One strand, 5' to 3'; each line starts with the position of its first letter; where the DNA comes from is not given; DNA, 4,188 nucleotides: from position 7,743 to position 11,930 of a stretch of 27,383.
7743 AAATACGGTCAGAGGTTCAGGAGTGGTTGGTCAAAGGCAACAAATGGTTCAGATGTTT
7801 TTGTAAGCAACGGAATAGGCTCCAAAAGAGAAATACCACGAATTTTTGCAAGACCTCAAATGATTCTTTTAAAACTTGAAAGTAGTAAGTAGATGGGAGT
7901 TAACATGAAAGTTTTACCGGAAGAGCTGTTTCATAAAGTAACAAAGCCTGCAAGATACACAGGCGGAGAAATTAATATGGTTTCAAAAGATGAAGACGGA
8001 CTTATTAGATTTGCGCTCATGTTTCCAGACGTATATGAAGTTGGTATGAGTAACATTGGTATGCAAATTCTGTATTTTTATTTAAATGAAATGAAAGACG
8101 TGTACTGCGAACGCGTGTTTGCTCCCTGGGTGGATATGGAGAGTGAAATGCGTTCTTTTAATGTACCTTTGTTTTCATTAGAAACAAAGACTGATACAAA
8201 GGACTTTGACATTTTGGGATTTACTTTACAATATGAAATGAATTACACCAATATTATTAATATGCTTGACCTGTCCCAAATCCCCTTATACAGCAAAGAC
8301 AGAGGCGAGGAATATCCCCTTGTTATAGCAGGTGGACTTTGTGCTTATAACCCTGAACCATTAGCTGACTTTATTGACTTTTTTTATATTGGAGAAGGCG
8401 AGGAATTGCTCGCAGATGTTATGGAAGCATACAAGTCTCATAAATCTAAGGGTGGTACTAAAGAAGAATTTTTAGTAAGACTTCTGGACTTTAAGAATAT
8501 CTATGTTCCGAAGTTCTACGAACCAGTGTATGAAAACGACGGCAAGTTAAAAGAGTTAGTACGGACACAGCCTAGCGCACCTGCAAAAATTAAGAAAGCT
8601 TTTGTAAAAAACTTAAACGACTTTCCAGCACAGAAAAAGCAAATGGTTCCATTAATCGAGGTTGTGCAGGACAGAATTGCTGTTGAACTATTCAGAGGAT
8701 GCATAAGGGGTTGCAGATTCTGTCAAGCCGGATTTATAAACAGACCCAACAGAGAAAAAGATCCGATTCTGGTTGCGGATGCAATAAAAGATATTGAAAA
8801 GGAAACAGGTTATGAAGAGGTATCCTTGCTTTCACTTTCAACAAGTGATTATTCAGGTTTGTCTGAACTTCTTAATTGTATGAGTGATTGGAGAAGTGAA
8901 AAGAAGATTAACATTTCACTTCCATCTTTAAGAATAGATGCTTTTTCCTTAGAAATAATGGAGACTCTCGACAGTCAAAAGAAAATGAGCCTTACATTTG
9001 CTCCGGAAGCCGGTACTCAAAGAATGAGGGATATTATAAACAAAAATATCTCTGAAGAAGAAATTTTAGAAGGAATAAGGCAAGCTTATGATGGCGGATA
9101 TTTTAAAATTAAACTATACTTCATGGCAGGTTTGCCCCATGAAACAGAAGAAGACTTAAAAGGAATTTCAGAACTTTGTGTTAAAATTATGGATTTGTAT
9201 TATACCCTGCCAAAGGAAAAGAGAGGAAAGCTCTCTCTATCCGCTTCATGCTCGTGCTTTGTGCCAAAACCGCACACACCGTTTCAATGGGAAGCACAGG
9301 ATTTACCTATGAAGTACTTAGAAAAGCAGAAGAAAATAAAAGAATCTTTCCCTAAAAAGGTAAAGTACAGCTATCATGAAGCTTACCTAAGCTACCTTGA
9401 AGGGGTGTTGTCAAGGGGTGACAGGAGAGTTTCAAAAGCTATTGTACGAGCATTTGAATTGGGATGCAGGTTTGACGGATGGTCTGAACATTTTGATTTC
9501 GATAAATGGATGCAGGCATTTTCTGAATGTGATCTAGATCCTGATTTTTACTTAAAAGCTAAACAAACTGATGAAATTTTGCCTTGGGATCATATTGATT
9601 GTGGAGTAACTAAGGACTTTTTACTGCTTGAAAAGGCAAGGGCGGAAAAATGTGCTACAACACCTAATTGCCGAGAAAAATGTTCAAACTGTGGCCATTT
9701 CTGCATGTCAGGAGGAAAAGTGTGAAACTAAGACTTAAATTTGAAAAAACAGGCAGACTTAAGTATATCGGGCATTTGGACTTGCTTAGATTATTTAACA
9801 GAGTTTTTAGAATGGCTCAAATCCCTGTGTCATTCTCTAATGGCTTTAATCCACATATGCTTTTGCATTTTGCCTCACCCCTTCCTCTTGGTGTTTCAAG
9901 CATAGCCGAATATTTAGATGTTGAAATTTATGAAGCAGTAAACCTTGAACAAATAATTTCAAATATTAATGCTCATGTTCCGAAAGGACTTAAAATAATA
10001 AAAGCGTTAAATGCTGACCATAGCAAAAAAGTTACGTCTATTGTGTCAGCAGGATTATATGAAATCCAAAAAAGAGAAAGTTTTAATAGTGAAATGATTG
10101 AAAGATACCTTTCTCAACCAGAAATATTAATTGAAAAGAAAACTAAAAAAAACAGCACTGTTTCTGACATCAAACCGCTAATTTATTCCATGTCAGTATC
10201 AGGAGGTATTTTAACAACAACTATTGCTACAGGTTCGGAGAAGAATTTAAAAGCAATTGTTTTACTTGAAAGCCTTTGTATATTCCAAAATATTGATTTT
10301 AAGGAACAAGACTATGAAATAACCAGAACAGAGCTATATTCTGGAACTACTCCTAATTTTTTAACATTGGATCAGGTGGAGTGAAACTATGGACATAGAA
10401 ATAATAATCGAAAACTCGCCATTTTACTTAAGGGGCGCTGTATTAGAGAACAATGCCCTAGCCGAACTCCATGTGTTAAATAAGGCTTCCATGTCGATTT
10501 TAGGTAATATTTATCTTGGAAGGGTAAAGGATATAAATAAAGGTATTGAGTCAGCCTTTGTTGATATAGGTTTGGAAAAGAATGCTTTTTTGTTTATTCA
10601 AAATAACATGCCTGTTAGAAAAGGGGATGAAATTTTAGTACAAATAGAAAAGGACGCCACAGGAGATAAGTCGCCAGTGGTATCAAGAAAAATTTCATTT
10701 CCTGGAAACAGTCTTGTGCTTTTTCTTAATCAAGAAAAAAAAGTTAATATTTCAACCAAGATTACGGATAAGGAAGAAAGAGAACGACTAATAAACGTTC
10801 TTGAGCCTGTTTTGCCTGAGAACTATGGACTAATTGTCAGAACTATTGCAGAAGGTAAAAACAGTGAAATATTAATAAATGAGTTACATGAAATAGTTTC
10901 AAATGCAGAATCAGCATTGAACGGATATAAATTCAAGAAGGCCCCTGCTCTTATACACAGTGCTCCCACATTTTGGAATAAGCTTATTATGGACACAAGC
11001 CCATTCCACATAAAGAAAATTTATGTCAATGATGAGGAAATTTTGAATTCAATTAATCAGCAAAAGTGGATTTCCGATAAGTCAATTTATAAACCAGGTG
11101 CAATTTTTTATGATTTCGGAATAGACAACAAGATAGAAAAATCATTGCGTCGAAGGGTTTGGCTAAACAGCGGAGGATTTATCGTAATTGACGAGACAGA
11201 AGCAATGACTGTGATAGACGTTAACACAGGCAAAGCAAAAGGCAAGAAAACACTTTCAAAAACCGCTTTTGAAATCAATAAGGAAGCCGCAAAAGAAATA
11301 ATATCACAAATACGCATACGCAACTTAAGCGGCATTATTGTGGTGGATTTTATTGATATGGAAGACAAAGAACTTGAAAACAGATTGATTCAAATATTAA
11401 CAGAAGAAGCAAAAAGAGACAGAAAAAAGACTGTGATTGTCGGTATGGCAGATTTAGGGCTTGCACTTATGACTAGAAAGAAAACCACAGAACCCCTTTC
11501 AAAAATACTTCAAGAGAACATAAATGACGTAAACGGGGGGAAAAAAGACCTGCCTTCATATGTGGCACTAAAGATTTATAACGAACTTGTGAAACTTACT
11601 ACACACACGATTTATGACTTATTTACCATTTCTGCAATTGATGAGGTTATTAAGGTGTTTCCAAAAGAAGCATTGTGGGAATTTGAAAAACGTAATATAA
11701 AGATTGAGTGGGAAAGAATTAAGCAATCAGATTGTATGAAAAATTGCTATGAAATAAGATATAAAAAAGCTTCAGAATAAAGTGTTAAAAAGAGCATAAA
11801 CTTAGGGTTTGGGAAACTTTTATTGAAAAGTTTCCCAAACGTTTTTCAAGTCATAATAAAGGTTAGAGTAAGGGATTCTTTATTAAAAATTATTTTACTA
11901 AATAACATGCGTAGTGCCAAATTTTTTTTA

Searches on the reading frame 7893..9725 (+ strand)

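Call 10: search_protein_families(library=ncbifam, proteins=[window:7893-9725:+], max_evalue=0.00001)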
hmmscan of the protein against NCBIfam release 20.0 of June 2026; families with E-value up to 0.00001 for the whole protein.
window:7893-9725:+ (610 aa): 8 families
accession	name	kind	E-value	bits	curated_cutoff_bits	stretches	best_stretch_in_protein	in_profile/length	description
TIGR03960.1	rSAM_fuse_unch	hypoth_equivalog_domain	2.2e-261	868.6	462.3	1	11-609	2-604/605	TIGR03960 family B12-binding radical SAM protein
TIGR04014.1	B12_SAM_MJ_0865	equivalog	5.2e-14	51.9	360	1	261-432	160-336/434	methyl-coenzyme M reductase glutamine C-methyltransferase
TIGR04190.1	B12_SAM_Ta0216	equivalog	1.2e-11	43.9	500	1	248-437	205-399/554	TIGR04190 family B12-binding domain/radical SAM domain protein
TIGR04013.1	B12_SAM_MJ_1487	hypoth_equivalog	3e-10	39.5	251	1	230-434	117-335/382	TIGR04013 family B12-binding domain/radical SAM domain-containing protein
NF050148.1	rSAM_ApyD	equivalog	3.3e-09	35.7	750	1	235-422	173-356/645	RiPP biosynthesis radical SAM protein ApyD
TIGR01579.1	MiaB-like-C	equivalog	1.3e-07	31.3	357.05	1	216-431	108-317/416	tRNA (N(6)-L-threonylcarbamoyladenosine(37)-C(2))-methylthiotransferase MtaB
TIGR04385.1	B12_rSAM_cofa1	equivalog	1.9e-06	27.4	450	1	260-436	194-368/438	B12 lower ligand biosynthesis radical SAM protein BzaD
TIGR00089.1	TIGR00089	subfamily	2.6e-06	26.5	251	1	242-428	120-314/429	MiaB/RimO family radical SAM methylthiotransferase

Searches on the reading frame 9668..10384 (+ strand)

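Call 10: search_protein_families(library=ncbifam, proteins=[window:9668-10384:+], max_evalue=0.00001)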
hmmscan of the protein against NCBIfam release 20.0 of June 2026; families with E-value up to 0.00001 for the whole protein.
window:9668-10384:+ (238 aa): 1 family
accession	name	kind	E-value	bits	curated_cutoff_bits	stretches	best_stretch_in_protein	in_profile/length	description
TIGR03936.1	sam_1_link_chp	equivalog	9.2e-60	201.9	71.9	1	20-224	1-209/209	TIGR03936 family radical SAM-associated protein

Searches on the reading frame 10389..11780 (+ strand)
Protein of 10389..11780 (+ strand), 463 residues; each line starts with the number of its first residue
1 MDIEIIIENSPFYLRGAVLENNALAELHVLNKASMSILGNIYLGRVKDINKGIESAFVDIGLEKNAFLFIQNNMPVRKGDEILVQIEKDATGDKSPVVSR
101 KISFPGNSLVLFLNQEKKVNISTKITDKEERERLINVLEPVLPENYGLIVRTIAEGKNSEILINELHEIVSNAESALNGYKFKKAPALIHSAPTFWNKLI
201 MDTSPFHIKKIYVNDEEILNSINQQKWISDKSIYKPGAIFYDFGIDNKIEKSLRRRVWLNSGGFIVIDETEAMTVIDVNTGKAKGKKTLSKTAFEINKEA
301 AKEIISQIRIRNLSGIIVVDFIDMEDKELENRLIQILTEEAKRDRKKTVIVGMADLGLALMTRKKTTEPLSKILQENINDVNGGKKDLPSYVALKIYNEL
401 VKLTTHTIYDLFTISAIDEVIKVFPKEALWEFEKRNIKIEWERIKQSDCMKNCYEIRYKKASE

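Call 3: search_protein_families(library=pfam, proteins=[window:10389-11780:+], max_evalue=0.01)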
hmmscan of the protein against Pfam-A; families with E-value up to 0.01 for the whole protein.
window:10389-11780:+ (463 aa): 1 family
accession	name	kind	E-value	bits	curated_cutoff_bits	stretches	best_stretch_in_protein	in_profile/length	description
PF10150.14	RNase_E_G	-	6.6e-80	268.9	25.5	1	103-366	1-270/270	Ribonuclease E/G family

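Call 10: search_protein_families(library=ncbifam, proteins=[window:10389-11780:+], max_evalue=0.00001)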
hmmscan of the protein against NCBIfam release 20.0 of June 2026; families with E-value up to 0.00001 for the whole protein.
window:10389-11780:+ (463 aa): 5 families
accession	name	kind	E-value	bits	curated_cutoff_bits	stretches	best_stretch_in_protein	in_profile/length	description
TIGR00757.1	RNaseEG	subfamily_domain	3.4e-93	312.8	325.95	1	15-381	3-397/415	Rne/Rng family ribonuclease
NF008689.0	PRK11712.1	equivalog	8.1e-75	252.1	594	2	76-428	97-456/489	ribonuclease G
NF052586.1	RnaseECyano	equivalog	5.7e-57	193.5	900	1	16-379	14-398/619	ribonuclease E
NF052588.1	RnaseEMycob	equivalog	2.4e-54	184.5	1400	1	13-367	338-726/945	ribonuclease E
NF008074.0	PRK10811.1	equivalog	1.4e-45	155.5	908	1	38-367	38-393/1068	ribonuclease E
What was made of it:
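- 10389..11780 (+): rng (Rne/Rng family ribonuclease), the convergent neighbour. It is intact. Calls 3 and 10.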

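Call 14: find_related_loci(query=window:10389-11780:+, collection=genome_contigs, flank=10000)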
Query window:10389-11780:+ (463 aa) in genome_contigs; peptide patterns used: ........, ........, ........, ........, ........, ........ (x = any residue, [..] = any of these).
219 stretches matched a pattern; 168 encode a relative of the query (tblastn E <= 1e-3); the best 80 are kept; 80 distinct loci.
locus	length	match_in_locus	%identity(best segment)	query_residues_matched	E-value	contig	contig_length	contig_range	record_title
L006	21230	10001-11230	37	1-383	1e-75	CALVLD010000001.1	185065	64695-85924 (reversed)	MAG: uncultured Clostridia bacterium isolate BRZ_AB__bin62 genome assembly, contig: BRZ_AB__NODE_54_length_185065_cov_9.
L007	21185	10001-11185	39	4-383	2e-71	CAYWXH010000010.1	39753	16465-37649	MAG TPA_asm: uncultured Atribacterota bacterium isolate SRP163575_co3_319 genome assembly, contig: NODE_893_length_39753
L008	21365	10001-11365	36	1-422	3e-71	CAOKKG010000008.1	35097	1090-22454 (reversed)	MAG TPA_asm: uncultured Eubacteriales bacterium isolate SRR17622767_bin.40_metawrap_v1.3_MAG genome assembly, contig: NO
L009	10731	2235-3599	36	1-422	2e-71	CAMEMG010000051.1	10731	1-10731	MAG: uncultured Clostridia bacterium isolate SRR11489792_bin.112_metaWRAP_v1.3_MAG genome assembly, contig: ERZ11466811.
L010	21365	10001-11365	35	1-422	9e-70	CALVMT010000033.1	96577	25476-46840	MAG: uncultured Clostridia bacterium isolate E09__bin3 genome assembly, contig: E09__k127_5221501, whole genome shotgun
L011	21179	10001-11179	37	1-365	3e-69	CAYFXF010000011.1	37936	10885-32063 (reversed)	MAG TPA_asm: uncultured Gemmatimonadota bacterium isolate ERP108616_co2_409 genome assembly, contig: NODE_1254_length_37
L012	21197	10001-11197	35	4-383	2e-68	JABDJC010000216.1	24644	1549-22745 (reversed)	MAG: Acidimicrobiia bacterium isolate SS_bin_13 k127_1096170, whole genome shotgun sequence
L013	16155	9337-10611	35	1-396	8e-68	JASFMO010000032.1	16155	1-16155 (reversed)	MAG: Gemmatimonadales bacterium isolate D0817S02metaG_Bin_254 D0817S02metaG_FD_scaffold_441_c1, whole genome shotgun seq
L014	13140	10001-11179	36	1-365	6e-68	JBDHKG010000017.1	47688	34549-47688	MAG: Gemmatimonadota bacterium isolate BHB10-38_Bin_179 BHB10-38_Bin_179_scaffold_3808, whole genome shotgun sequence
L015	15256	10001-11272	35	4-383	8e-68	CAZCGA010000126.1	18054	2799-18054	MAG TPA_asm: uncultured Candidatus Binatia bacterium isolate SRP119689_co1_8 genome assembly, contig: NODE_4248_length_1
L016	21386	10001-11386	34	1-432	1e-67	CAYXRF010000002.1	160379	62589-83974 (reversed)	MAG TPA_asm: uncultured Oscillospiraceae bacterium isolate SRP294416_co3_738 genome assembly, contig: NODE_27_length_160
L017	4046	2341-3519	35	1-365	6e-67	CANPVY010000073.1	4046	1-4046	MAG: uncultured bacterium isolate 3300027893_57 genome assembly, contig: 3300027893.a:Ga0209636_10052101, whole genome s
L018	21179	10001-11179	35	1-365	2e-66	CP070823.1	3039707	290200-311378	MAG: Gemmatimonadota bacterium isolate bin113 chromosome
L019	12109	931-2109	36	1-365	3e-66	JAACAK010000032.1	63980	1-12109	MAG: Candidatus Kutchimonas denitrificans isolate KS3-K002 K_merged_R1_(paired)_contig_57788, whole genome shotgun seque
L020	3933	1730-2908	35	1-365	2e-65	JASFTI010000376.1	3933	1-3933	MAG: Gemmatimonadales bacterium isolate D1103U20metaG_Bin_262 D1103U20metaG_FD_scaffold_10403_c1, whole genome shotgun s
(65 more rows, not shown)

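Call 15: list_cluster_members(proteins=[P0001, window:10389-11780:+])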
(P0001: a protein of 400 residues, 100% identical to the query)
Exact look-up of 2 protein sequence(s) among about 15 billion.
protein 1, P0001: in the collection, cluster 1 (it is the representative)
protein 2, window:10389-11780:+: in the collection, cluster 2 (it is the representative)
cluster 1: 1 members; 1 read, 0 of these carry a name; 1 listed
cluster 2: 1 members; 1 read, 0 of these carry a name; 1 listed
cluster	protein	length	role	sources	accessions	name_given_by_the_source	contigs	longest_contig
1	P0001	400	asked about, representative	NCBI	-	-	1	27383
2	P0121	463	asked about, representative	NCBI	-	-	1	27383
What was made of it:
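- Tried and rejected: The cluster look-up showed singletons (call 15).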

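Call 21: find_homologous_proteins(query=window:10389-11780:+, max_evalue=1e-60)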
Query window:10389-11780:+ (463 aa): 1865 proteins with E <= 1e-60 among 8000 candidates; the best 120 are listed.
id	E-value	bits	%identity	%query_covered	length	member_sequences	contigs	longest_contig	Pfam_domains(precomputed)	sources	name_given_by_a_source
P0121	6.6e-297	1002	100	100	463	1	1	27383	PF10150.15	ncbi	-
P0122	1.9e-85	306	42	91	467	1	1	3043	PF10150.15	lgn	-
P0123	5.8e-82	294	40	91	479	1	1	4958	PF10150.15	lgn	-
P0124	2.2e-81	292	37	98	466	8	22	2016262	PF10150.15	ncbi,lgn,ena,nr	ncbi:ribonuclease E/G [Anaerotignum faecicola]|nr:ribonuclease E/G [Anaerotignum faecicola]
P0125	6.2e-81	291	41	91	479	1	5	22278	PF10150.15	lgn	-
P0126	1.7e-80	289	39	92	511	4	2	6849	PF10150.15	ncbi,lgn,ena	-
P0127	5.0e-80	288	41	91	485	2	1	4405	PF10150.15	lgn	-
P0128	2.1e-79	286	39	91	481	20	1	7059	PF10150.15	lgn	-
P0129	3.0e-79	285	38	91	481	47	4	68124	PF10150.15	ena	-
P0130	8.1e-79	284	37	93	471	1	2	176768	PF10150.15,PF20833.3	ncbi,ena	-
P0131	8.1e-78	280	39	91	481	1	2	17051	PF10150.15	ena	-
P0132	2.1e-77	279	40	82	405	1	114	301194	PF10150.15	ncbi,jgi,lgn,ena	jgi:ribonuclease G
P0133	2.5e-77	279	40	82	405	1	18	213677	PF10150.15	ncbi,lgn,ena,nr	ncbi:MAG: Rne/Rng family ribonuclease [Candidatus Metalachnospira sp.]|nr:Rne/Rng family ribonucleas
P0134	6.9e-77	277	40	82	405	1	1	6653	PF10150.15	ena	-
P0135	1.1e-76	277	39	84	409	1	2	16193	PF10150.15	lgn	-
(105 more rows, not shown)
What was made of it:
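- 10389..11780 (+): The homolog P0124 covers 98% of it (call 21).
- The best Rng relative is 42% identical among 5.8 billion proteins (call 21), and the best in GTDB representatives is 39% (call 14).
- Tried and rejected: The 5.8-billion-protein search gave at most 42% identity (call 21).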
